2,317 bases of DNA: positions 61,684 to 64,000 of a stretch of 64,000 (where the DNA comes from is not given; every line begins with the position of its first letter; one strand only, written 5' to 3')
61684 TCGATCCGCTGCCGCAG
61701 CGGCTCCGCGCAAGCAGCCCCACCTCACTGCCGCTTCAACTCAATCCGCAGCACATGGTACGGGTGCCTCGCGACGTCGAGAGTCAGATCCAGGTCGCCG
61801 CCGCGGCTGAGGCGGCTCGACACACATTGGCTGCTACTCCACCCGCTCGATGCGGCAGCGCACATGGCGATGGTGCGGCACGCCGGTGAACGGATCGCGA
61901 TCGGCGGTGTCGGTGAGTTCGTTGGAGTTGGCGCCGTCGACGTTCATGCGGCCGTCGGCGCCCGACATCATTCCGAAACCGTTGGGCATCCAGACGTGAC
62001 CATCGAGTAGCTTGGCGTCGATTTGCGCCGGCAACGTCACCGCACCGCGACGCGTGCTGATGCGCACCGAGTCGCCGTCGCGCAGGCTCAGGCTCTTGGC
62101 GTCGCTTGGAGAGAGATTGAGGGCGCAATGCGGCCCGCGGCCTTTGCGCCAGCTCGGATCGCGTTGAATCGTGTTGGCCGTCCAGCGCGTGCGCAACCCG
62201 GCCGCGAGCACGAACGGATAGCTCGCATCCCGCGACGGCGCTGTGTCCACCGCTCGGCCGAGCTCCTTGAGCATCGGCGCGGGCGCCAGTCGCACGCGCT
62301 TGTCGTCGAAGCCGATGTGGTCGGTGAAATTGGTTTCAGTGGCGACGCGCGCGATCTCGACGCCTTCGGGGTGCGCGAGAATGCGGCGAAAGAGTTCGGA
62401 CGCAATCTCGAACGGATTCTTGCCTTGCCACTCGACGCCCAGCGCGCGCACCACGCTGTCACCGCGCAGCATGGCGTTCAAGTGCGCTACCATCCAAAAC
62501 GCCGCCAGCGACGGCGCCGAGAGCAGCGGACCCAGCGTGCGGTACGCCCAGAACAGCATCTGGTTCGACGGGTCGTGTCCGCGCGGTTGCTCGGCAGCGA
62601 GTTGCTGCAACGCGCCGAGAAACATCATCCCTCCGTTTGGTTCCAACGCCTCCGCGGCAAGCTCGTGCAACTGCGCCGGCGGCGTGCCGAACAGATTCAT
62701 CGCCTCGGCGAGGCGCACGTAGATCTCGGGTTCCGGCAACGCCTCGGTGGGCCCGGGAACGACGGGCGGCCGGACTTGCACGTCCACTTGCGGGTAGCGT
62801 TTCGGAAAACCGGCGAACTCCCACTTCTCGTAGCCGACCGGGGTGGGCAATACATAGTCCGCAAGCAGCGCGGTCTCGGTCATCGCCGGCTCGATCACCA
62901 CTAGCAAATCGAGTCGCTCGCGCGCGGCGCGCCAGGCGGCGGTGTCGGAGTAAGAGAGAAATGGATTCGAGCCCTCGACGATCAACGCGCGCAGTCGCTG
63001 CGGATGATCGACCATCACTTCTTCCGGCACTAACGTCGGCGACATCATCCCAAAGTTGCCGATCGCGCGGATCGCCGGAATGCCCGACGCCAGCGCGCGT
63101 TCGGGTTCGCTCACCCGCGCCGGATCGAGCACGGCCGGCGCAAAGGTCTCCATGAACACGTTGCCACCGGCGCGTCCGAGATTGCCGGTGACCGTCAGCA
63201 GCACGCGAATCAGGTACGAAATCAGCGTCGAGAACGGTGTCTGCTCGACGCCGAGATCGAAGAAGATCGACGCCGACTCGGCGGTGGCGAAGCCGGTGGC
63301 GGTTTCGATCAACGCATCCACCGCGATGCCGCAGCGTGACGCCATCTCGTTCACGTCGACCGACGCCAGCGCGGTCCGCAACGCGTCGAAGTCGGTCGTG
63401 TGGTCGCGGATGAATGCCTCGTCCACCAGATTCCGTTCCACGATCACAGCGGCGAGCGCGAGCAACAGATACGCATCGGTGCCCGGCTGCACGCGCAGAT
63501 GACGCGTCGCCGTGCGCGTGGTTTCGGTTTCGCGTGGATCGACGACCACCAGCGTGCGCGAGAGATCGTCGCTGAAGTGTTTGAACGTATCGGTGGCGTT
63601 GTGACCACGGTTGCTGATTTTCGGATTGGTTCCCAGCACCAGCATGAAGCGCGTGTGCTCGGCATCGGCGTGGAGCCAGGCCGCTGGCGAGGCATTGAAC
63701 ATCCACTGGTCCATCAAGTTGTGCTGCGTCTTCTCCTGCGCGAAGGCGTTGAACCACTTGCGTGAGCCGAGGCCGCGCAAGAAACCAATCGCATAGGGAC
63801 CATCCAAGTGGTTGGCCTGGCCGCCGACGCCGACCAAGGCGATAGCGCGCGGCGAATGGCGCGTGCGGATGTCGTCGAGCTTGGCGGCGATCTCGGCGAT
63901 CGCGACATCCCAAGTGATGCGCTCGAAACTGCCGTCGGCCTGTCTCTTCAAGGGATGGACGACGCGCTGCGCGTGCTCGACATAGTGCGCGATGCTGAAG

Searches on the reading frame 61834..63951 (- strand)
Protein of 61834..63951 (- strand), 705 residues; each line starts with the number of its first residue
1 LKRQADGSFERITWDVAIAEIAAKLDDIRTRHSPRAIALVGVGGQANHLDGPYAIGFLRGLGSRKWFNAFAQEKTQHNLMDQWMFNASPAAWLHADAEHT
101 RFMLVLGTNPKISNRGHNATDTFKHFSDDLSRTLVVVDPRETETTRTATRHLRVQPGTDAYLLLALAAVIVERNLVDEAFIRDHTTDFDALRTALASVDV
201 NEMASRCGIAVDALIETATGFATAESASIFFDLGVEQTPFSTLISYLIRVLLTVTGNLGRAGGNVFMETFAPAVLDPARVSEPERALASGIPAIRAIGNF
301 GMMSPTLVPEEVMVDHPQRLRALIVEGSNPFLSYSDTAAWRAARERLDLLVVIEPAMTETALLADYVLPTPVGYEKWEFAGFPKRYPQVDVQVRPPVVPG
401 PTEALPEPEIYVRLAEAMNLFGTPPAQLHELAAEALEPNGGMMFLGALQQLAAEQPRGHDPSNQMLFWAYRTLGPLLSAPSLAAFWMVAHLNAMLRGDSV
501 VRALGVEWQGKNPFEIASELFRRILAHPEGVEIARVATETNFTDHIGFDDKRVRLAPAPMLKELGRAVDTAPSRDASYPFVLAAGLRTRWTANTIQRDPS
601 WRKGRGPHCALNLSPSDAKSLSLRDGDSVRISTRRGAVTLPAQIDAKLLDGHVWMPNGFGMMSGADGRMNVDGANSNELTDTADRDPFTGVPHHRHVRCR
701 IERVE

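Call 64: search_protein_families(library=ncbifam, proteins=[window:61834-63951:-], max_evalue=1e-10)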
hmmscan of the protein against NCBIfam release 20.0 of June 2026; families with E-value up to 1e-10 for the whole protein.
window:61834-63951:- (705 aa): 19 families
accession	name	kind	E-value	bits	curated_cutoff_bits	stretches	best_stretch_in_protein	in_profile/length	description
TIGR01591.1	Fdh-alpha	equivalog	5.9e-52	176.7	666.25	1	1-266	58-319/672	formate dehydrogenase subunit alpha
NF047855.1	AssmNtatRedNasC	equivalog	2.7e-44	151.6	1100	1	4-262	84-340/708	assimilatory nitrate reductase catalytic subunit NasC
NF012032.0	PRK15488.1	equivalog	7e-33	113.6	694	1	5-264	110-361/759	thiosulfate reductase PhsA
NF041323.1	Nitr_red_NasA_Halo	equivalog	1.8e-31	109.5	1000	1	5-264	59-311/673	assimilatory nitrate reductase NasA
TIGR03479.1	DMSO_red_II_alp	subfamily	7.7e-30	103.7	984.75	0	6-185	133-307/913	molybdopterin-dependent oxidoreductase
NF041783.2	mnquin_red_QrcB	equivalog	1.6e-26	92.7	440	1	1-419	112-504/695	menaquinone reductase molybdopterin-binding-like subunit QrcB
TIGR02166.1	dmsA_ynfE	subfamily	2.3e-26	92.1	777.7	1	5-190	116-304/794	DMSO/selenate family reductase complex A subunit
TIGR00509.1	bisC_fam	subfamily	1.2e-23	83.4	1017.55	0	116-265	190-344/772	molybdopterin guanine dinucleotide-containing S/N-oxide reductase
NF041885.1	selenate_YnfE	exception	2.8e-21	75.1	1675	1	3-264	118-404/805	selenate/tellurate reductase subunit YnfE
NF011682.0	PRK15102.1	equivalog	3.7e-18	65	909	0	133-417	259-567/829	trimethylamine-N-oxide reductase TorA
TIGR02164.1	torA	equivalog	8e-18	63.9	1465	0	134-381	256-528/824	trimethylamine-N-oxide reductase TorA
NF041714.1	arsenate_red_ArrA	equivalog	2.1e-17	62.6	1600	0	3-188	119-299/848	arsenate respiratory reductase molybdopterin-containing subunit ArrA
NF041884.1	selenate_YnfF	exception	1.3e-16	59.7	1650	1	3-190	115-304/798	selenate/tellurate reductase subunit YnfF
TIGR01701.1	Fdhalpha-like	subfamily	4.9e-16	58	582.15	1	144-265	258-386/744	FdhF/YdeP family oxidoreductase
NF011566.1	PRK14990.1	exception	1.7e-15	56.1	1600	0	4-197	130-330/814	dimethylsulfoxide reductase subunit A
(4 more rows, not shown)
